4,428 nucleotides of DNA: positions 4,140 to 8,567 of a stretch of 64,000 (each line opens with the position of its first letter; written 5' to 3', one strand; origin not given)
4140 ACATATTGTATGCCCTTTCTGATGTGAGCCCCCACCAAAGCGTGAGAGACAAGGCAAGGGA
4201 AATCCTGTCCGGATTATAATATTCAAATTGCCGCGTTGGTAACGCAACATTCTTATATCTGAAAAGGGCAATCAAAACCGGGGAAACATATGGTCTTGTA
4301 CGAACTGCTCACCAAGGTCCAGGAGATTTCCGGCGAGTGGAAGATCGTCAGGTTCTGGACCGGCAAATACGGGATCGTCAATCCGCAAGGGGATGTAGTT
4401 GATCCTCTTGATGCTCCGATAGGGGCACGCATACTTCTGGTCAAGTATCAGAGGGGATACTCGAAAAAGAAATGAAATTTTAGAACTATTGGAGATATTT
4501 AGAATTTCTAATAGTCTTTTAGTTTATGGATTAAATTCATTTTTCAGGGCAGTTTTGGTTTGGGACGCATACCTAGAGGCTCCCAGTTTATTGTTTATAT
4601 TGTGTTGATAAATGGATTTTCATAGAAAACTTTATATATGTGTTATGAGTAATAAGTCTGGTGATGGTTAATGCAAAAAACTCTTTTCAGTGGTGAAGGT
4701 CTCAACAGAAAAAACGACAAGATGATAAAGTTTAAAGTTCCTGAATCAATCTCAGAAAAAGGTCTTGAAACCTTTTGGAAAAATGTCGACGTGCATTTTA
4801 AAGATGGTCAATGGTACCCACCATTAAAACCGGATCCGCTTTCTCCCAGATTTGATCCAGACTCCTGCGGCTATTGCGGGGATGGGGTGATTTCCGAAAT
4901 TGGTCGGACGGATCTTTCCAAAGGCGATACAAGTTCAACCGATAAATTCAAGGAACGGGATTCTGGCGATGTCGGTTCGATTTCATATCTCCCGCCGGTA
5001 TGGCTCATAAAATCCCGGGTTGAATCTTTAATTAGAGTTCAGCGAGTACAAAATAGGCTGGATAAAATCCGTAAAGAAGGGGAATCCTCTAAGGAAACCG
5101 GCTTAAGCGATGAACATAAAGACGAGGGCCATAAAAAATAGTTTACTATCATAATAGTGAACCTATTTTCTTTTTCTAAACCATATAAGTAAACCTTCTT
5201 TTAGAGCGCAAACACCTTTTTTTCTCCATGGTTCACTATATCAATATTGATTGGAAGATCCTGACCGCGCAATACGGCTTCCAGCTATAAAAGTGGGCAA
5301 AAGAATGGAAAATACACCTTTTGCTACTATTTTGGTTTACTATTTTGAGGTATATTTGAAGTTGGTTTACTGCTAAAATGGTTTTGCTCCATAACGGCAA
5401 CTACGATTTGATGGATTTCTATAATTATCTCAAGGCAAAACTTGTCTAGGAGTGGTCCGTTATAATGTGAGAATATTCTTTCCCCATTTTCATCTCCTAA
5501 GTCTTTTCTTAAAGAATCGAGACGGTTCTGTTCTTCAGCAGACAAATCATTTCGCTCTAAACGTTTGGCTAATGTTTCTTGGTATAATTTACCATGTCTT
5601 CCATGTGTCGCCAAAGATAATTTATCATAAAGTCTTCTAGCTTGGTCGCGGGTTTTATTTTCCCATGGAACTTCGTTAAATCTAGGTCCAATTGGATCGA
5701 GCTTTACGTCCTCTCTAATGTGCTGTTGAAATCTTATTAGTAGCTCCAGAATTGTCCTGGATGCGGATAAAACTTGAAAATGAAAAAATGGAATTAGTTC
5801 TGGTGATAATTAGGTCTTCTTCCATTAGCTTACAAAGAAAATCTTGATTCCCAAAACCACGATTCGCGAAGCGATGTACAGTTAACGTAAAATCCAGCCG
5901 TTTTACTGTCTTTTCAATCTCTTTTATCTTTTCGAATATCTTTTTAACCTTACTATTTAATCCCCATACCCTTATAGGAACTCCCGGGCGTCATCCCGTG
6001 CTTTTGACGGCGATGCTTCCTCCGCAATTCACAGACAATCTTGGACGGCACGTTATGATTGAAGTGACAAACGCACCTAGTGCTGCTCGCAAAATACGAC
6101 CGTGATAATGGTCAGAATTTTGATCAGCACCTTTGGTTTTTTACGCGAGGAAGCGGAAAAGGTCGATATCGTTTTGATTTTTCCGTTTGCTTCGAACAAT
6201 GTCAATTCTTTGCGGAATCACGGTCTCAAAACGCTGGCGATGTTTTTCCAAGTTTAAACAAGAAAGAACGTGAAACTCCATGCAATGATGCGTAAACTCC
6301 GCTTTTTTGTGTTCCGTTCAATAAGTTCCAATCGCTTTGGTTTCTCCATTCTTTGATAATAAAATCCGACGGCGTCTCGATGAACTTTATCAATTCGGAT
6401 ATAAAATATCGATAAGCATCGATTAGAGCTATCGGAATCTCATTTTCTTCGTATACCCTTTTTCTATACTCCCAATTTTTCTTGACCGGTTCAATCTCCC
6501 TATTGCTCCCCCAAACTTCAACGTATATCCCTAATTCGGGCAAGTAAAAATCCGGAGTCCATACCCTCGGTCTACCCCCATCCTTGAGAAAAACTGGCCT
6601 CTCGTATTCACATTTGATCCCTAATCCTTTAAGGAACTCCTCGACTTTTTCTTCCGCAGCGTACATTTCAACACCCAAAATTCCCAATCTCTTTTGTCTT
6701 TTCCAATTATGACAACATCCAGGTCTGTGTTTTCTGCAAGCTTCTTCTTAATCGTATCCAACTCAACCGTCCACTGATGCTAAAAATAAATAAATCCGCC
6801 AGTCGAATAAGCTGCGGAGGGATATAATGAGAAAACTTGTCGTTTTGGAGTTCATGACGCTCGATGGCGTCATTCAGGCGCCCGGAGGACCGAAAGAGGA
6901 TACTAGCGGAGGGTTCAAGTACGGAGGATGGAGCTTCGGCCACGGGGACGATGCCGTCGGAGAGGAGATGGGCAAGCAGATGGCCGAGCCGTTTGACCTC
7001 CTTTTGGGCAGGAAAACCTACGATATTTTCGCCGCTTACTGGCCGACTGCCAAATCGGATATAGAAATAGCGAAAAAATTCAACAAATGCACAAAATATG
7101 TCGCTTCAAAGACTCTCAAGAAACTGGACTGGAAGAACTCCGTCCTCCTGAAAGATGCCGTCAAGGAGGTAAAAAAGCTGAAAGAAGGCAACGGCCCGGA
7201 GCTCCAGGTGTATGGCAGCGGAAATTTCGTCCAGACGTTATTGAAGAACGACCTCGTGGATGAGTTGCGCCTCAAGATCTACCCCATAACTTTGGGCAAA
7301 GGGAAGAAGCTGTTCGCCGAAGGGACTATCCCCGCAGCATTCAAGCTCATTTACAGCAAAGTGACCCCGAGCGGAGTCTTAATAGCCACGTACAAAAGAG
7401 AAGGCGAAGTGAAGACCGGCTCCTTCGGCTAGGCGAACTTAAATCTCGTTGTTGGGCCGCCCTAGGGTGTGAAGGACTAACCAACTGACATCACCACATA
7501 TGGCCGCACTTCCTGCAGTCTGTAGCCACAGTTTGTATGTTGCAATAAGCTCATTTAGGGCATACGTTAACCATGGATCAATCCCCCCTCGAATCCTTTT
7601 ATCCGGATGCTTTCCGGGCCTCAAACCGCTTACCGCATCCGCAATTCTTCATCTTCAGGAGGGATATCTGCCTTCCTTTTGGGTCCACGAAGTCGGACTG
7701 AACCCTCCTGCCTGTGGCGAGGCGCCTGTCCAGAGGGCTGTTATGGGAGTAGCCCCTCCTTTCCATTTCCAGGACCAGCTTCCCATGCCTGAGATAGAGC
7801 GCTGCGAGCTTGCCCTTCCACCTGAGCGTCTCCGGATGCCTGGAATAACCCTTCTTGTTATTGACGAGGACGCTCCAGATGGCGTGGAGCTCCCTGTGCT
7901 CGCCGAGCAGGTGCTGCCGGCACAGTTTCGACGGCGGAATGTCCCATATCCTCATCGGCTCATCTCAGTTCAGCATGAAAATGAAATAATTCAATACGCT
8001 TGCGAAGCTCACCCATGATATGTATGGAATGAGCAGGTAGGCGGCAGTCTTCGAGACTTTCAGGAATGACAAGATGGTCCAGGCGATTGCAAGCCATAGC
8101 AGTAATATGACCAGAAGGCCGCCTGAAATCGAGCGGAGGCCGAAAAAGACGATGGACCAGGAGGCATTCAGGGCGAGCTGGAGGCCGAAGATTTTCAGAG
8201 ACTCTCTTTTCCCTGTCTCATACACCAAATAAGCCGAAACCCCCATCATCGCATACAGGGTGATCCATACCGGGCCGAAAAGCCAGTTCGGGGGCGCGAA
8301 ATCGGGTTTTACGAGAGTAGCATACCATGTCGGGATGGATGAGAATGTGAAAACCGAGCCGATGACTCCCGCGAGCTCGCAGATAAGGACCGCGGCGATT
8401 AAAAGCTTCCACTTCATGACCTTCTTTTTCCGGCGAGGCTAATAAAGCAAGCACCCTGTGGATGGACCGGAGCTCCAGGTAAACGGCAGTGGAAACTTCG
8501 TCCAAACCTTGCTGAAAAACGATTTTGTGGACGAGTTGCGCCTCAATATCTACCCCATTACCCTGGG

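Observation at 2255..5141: Same-strand array of small unknown ORFs built from duplicated modules: candidate uncharacterised accessory system or integrated element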

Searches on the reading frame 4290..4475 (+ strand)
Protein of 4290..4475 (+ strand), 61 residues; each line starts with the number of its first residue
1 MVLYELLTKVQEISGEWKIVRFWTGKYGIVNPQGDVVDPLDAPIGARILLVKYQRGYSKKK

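Call 11: search_protein_families(library=pfam, max_evalue=1, proteins=[window:4290-4475:+])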
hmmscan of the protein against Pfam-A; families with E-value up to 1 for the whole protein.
window:4290-4475:+ (61 aa): 0 families

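Call 12: search_protein_families(library=phrogs, max_evalue=1, proteins=[window:4290-4475:+])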
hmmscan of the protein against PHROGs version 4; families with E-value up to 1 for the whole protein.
window:4290-4475:+ (61 aa): 1 family
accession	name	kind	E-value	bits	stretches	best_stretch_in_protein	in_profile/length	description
phrog_9318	-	unknown function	0.063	13.9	1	7-24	9-26/56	-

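Call 33: find_related_loci(query=A2, collection=genome_contigs, flank=10000)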
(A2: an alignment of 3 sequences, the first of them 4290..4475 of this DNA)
Query A2 (61 aa) in genome_contigs; peptide patterns used: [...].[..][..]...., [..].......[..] (x = any residue, [..] = any of these).
62 stretches matched a pattern; 2 encode a relative of the query (tblastn E <= 1e-3); 2 distinct loci.
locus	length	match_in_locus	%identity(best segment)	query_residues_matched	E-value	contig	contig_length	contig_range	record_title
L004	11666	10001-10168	68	1-55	6e-23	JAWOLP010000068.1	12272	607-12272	MAG: Candidatus Micrarchaeia archaeon isolate bin_281 c_000039055104, whole genome shotgun sequence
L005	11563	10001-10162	67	1-54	3e-22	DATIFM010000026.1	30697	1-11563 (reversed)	MAG TPA_asm: Candidatus Bilamarchaeum sp. isolate SMAG_U16395 k141_490150, whole genome shotgun sequence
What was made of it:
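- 4290..4475 (+): O7 (61 aa), family F3. In relatives it lies directly after C1. Found in 2 of 185,579 GTDB species (call 33).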

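Call 56: search_protein_families(library=padloc, max_evalue=0.1, proteins=[window:4290-4475:+])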
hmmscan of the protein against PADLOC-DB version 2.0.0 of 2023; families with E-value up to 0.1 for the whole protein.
window:4290-4475:+ (61 aa): 0 families

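Call 96: search_solved_structures(query=A12, max_evalue=5)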
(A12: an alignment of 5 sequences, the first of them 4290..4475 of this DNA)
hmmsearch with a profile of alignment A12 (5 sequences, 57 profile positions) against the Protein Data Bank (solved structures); distinct sequences matched with E-value up to 5: 1.
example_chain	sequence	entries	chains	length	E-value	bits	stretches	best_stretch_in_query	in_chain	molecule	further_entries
8b7p_AAA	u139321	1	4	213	0.031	17.3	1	14-28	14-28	Endo-beta-1,4-glucanase D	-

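Call 116: predict_structure(protein=window:4290-4475:+)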
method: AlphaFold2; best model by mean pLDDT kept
length: 61 residues; sequences in the alignment: 1
mean_pLDDT: 73.8   pTM: 0.53
mean pLDDT of the five models: 73.8, 73.3, 73.2, 72.8, 70.5
residues with pLDDT >= 90: 0; 70-90: 41; 50-70: 14; < 50: 6
segments of 3 or more residues with pLDDT < 50: 1-3
pLDDT, mean of each block of 10 residues (from residue 1): 51 71 83 86 86 70 45
secondary structure, 60 per line:
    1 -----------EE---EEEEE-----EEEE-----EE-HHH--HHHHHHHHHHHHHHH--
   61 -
elements in order: E17-21 E27-30 H44-58
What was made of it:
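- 4290..4475 (+): The single-sequence model has pLDDT 74 and shows a hairpin plus a helix (call 116).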

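Call 120: fold_search(model_id=the predicted structure, library=pdb)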
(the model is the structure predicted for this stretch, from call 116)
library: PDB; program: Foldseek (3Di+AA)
matches with E <= 10: 561; with E <= 0.001: 0
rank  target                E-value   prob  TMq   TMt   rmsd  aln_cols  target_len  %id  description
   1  7tzk_A                6.6e-01  0.21  0.32  0.30   7.3        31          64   29  EPS8 SH3 Domain with NleH1 PxxDY Motif (released 2022-07-06)
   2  7o0s_B                7.6e-01  0.20  0.39  0.25   9.2        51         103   25  Crystal structure of the N-terminal domain of CEP164(1-109) bound to camelid nanobody 36Z (released 2021-09-15)
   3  8a0k_C                7.6e-01  0.20  0.36  0.15   4.4        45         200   18  crystal structure of the kinetoplastid kinetochore protein Trypanosoma brucei KKT3 Divergent Polo-Box domain (released 2022-06-15)
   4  3n7d_A                8.6e-01  0.54  0.42  0.43   1.8        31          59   26  Crystal structure of CopK bound to Cu(I) and Cu(II) (released 2011-06-01)
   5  3dso                  9.2e-01  0.47  0.44  0.41   2.8        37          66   24  Crystal structure of Cu(I) bound copper resistance protein CopK (released 2009-03-10)
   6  1i0c_B                9.2e-01  0.15  0.31  0.32   6.3        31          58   22  EPS8 SH3 CLOSED MONOMER (released 2001-05-09)
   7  7nwj_MODEL_1_A        9.8e-01  0.18  0.39  0.23  10.7        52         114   25  Solution NMR structure of the N-terminal domain of CEP164 (1-109) (released 2021-09-15)
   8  8a0k_A                9.8e-01  0.15  0.33  0.14   4.4        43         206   19  crystal structure of the kinetoplastid kinetochore protein Trypanosoma brucei KKT3 Divergent Polo-Box domain (released 2022-06-15)
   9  4g7n_A                1.3e+00  0.30  0.44  0.17   3.4        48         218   10  The Structure of the Plk4 Cryptic Polo Box Reveals Two Tandem Polo Boxes Required for Centriole Duplication (released 2012-10-10)
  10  2rf0_B                1.3e+00  0.16  0.33  0.35   5.1        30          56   17  Crystal structure of human mixed lineage kinase MAP3K10 SH3 domain (released 2007-10-23)
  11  1q2l                  1.4e+00  0.09  0.26  0.03   6.6        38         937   21  Crystal Structure of pitrilysin (released 2005-05-17)
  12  7lp4_MODEL_1_A        1.5e+00  0.13  0.36  0.43   7.1        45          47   20  Structure of Nedd4L WW3 domain (released 2021-07-28)
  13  6f55_MODEL_1_A        1.6e+00  0.14  0.34  0.31   8.2        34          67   24  Complex structure of PACSIN SH3 domain and TRPV4 proline rich region (released 2018-10-03)
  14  1wxt_MODEL_1_A        1.6e+00  0.12  0.32  0.29   8.8        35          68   26  Solution structure of the SH3 domain of human hypothetical protein FLJ21522 (released 2005-08-01)
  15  5qu2_B                1.7e+00  0.16  0.32  0.34   5.0        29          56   28  Crystal Structure of human Nck SH3.1 in complex with peptide PPPVPNPDY (released 2020-02-12)
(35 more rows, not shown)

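Call 128: find_related_loci(query=A12, collection=viral_contigs, flank=5000)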
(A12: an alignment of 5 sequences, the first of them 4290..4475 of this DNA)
Query A12 (61 aa) in viral_contigs; peptide patterns used: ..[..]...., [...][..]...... (x = any residue, [..] = any of these).
53 stretches matched a pattern, but none encodes a relative of the query by tblastn (E <= 1e-3).

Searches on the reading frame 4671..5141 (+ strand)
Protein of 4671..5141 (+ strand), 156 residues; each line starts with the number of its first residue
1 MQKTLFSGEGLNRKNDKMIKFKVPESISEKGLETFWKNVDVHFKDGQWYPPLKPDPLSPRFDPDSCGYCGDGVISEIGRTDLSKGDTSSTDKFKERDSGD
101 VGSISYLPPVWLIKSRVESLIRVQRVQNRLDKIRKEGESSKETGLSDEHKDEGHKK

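Call 11: search_protein_families(library=pfam, max_evalue=1, proteins=[window:4671-5141:+])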
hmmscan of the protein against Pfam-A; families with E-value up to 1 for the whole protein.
window:4671-5141:+ (156 aa): 0 families

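Call 12: search_protein_families(library=phrogs, max_evalue=1, proteins=[window:4671-5141:+])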
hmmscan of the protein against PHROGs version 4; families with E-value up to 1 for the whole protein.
window:4671-5141:+ (156 aa): 1 family
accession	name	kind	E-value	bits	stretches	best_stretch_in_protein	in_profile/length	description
phrog_32954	-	unknown function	0.0031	19.1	1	60-131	19-96/110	-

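Call 56: search_protein_families(library=padloc, max_evalue=0.1, proteins=[window:4671-5141:+])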
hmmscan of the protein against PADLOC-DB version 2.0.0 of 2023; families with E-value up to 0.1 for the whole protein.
window:4671-5141:+ (156 aa): 0 families

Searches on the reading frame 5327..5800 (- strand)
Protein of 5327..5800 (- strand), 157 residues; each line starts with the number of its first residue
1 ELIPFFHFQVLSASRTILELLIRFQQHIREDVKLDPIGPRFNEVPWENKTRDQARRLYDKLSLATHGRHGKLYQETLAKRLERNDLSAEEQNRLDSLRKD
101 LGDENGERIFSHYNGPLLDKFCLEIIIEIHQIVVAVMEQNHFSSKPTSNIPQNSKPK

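Call 56: search_protein_families(library=padloc, max_evalue=0.1, proteins=[window:5327-5800:-])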
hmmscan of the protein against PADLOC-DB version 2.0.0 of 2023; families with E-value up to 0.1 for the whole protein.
window:5327-5800:- (157 aa): 2 families
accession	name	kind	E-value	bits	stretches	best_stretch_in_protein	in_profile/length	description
PDLC05027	PDC-S48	-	0.01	12.9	1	47-103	205-261/411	-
PDLC02709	PbeC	-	0.011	12.4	1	82-135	267-320/661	PbeC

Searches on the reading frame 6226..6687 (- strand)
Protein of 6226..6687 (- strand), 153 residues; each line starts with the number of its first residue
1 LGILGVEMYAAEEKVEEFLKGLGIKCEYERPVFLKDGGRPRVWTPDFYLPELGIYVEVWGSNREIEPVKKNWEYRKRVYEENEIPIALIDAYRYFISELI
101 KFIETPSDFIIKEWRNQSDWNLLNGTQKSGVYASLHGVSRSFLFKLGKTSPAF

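Call 13: search_protein_families(library=pfam, max_evalue=0.01, proteins=[window:6226-6687:-])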
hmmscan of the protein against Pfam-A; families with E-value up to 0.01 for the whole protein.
window:6226-6687:- (153 aa): 0 families

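Call 56: search_protein_families(library=padloc, max_evalue=0.1, proteins=[window:6226-6687:-])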
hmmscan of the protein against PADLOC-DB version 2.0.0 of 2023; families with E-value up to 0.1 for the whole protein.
window:6226-6687:- (153 aa): 4 families
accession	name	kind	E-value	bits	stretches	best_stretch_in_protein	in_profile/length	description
PDLC05067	PDC-S69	-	1.4e-05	22.9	1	43-86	220-262/289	-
PDLC01150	HEAT_CxxC_PDDEXK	-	3.7e-05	21.2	1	12-62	196-243/288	HEAT_CxxC_PD-DEXK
PDLC05065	PDC-S68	-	0.0014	14.4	1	15-84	1116-1183/1221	-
PDLC05066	PDC-S68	-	0.035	10.1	1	12-89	1107-1181/1202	-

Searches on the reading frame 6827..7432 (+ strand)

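Call 13: search_protein_families(library=pfam, max_evalue=0.01, proteins=[window:6827-7432:+])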
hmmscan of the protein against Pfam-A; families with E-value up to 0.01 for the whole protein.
window:6827-7432:+ (201 aa): 1 family
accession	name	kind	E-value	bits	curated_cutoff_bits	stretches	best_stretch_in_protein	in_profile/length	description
PF01872.23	RibD_C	-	2.7e-21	76.7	24.1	1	3-185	2-196/197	RibD C-terminal domain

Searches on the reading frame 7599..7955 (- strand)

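Call 13: search_protein_families(library=pfam, max_evalue=0.01, proteins=[window:7599-7955:-])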
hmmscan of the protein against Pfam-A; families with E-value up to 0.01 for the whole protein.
window:7599-7955:- (118 aa): 1 family
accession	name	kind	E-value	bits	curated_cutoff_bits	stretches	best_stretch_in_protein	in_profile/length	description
PF03013.19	Pyr_excise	-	4.3e-29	101.1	23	1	1-75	1-79/81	Pyrimidine dimer DNA glycosylase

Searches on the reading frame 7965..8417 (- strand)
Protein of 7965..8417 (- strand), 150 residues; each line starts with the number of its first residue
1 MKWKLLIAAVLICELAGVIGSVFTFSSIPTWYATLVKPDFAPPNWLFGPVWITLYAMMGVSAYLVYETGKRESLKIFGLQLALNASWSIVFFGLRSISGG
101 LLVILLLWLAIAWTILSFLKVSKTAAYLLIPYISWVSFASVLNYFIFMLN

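Call 13: search_protein_families(library=pfam, max_evalue=0.01, proteins=[window:7965-8417:-])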
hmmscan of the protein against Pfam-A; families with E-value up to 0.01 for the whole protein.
window:7965-8417:- (150 aa): 1 family
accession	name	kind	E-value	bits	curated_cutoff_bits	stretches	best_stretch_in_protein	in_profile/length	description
PF03073.20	TspO_MBR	-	8.8e-49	165.4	24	1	9-147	1-144/145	TspO/MBR family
